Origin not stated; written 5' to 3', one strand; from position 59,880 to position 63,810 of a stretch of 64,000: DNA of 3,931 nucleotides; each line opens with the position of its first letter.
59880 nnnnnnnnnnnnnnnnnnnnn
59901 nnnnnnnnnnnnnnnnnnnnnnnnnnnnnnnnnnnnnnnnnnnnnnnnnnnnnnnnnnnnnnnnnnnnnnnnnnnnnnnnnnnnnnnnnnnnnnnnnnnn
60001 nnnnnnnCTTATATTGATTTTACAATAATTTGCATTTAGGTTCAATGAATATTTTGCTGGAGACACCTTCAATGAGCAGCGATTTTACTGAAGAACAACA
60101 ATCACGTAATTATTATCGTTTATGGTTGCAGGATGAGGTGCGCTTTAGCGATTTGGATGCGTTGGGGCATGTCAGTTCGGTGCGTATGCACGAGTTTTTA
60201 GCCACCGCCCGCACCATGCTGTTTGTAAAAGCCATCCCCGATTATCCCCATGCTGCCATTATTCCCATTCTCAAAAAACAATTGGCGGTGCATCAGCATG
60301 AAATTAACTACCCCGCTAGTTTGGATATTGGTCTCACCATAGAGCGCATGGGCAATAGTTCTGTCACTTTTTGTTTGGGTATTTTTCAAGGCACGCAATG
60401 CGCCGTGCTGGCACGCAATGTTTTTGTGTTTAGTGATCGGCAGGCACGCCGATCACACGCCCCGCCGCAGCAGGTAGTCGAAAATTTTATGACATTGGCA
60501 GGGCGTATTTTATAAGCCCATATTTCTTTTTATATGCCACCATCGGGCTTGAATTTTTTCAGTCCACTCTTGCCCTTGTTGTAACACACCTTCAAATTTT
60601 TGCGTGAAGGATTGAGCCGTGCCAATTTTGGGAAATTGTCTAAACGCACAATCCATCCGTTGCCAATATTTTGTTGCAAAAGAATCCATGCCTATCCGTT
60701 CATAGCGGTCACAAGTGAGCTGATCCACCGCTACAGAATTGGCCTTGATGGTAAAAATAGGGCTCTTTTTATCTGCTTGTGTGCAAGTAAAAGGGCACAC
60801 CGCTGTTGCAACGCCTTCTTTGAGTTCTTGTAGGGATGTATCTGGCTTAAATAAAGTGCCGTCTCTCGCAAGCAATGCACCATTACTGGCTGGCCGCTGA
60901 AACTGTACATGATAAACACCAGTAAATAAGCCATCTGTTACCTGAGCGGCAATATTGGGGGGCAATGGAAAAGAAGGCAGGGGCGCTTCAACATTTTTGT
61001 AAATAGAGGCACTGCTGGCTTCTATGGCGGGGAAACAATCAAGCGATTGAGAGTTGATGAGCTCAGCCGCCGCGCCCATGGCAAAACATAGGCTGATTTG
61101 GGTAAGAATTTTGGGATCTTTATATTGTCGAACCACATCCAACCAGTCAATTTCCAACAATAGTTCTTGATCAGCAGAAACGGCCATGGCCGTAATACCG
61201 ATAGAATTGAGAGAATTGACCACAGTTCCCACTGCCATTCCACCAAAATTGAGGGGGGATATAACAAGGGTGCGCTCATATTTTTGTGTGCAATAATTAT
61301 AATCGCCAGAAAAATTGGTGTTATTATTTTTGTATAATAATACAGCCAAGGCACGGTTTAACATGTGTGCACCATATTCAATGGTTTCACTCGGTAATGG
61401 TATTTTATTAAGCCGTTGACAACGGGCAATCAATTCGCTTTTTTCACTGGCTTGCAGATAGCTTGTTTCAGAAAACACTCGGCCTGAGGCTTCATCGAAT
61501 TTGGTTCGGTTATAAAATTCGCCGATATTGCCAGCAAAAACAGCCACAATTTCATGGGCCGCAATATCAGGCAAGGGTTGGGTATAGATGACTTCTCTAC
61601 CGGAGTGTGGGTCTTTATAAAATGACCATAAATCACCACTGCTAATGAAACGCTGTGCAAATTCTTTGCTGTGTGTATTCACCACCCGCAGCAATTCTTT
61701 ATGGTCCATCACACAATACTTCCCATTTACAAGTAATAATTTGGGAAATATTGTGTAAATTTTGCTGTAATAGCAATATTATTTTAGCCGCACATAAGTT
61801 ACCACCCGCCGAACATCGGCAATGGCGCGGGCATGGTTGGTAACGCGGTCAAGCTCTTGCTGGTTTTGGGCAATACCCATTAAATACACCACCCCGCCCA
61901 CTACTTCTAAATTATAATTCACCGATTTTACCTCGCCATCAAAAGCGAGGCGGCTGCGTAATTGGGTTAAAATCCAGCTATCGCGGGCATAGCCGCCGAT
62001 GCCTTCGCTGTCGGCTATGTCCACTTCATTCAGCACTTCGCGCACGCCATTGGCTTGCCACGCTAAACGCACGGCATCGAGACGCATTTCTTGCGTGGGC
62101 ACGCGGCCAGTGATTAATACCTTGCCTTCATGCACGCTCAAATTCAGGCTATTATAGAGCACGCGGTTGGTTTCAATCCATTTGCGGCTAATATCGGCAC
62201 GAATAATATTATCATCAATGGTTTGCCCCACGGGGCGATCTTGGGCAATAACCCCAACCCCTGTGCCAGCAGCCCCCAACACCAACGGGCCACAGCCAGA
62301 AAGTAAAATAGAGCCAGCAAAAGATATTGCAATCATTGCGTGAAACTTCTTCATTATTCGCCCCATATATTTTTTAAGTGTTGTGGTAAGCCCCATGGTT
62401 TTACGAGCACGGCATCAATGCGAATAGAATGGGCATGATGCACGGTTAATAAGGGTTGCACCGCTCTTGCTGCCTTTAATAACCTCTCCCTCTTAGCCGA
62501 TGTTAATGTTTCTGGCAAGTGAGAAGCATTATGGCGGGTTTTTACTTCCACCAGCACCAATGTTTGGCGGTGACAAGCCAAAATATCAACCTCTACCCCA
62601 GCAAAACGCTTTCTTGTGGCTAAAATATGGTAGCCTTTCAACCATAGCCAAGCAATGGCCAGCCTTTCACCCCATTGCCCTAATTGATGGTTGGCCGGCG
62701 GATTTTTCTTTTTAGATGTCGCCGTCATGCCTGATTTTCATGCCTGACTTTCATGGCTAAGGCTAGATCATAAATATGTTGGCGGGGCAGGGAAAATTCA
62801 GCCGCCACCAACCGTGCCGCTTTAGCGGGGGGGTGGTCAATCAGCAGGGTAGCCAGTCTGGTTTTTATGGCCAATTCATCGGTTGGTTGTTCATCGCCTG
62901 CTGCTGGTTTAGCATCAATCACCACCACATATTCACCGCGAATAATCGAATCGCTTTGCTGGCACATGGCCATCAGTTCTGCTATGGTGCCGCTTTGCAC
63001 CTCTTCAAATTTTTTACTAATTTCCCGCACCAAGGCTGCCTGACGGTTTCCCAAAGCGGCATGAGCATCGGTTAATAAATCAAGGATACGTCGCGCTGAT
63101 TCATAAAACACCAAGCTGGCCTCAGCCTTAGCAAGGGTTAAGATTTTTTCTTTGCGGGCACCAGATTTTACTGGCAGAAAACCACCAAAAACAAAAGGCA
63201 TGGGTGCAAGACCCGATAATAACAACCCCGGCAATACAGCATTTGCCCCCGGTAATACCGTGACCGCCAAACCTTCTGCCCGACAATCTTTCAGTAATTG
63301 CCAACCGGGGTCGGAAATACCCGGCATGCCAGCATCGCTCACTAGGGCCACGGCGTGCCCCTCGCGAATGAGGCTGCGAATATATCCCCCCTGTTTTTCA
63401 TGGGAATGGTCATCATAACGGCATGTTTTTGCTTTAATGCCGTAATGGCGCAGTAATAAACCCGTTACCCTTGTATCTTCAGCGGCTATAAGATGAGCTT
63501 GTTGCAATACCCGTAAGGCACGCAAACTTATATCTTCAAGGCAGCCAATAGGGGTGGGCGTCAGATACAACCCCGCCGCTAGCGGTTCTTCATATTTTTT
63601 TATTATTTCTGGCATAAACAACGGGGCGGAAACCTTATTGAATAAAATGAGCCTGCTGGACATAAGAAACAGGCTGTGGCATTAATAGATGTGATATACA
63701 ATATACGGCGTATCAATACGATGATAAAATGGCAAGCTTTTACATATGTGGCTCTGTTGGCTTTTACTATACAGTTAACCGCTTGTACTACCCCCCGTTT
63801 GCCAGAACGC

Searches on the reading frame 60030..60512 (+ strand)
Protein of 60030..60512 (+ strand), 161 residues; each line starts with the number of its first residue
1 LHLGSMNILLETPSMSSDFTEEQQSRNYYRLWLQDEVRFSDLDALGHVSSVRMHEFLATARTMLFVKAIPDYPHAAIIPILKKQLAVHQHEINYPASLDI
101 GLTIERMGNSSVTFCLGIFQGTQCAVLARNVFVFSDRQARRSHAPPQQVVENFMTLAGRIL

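Call 71: search_protein_families(library=pfam, proteins=[window:60030-60512:+], max_evalue=0.00001)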
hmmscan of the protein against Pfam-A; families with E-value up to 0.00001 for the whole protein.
window:60030-60512:+ (161 aa): 1 family
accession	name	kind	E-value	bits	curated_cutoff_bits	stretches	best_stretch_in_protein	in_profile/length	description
PF13279.12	4HBT_2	-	8.8e-08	33.1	25.5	1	37-153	1-122/122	Thioesterase-like superfamily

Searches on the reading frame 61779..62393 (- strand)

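Call 71: search_protein_families(library=pfam, proteins=[window:61779-62393:-], max_evalue=0.00001)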
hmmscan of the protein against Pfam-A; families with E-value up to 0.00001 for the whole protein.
window:61779-62393:- (204 aa): 1 family
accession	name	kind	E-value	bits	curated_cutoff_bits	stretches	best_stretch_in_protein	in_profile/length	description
PF04972.22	BON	-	7.7e-25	87.4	27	2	138-202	2-66/69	BON domain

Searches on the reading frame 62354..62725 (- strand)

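Call 71: search_protein_families(library=pfam, proteins=[window:62354-62725:-], max_evalue=0.00001)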
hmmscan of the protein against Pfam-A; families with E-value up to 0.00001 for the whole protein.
window:62354-62725:- (123 aa): 2 families
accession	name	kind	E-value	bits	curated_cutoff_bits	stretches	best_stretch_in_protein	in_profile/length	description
PF02021.23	UPF0102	-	1.5e-15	57.8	23.6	1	19-108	1-80/80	Uncharacterised protein family UPF0102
PF08378.17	NERD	-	6.9e-06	27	22.1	0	16-66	2-59/111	Nuclease-related domain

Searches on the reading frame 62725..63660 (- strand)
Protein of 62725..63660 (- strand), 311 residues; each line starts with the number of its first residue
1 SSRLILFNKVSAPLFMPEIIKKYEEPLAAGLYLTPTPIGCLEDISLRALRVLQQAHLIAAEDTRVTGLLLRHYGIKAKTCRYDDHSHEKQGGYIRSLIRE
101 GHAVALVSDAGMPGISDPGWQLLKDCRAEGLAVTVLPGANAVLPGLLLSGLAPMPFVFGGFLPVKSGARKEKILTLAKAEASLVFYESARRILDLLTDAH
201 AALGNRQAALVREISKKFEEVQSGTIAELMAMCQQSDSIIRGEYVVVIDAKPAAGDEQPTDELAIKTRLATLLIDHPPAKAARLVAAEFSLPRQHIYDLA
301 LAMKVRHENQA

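Call 71: search_protein_families(library=pfam, proteins=[window:62725-63660:-], max_evalue=0.00001)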
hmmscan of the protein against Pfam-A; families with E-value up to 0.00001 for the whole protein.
window:62725-63660:- (311 aa): 2 families
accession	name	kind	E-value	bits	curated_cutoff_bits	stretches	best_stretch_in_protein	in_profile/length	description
PF00590.25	TP_methylase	-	6.8e-26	92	27.8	1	31-229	2-211/212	Tetrapyrrole (Corrin/Porphyrin) Methylases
PF23016.2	RsmI_C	-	1.8e-08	34.5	27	1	261-304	3-46/46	RsmI C-terminal HTH domain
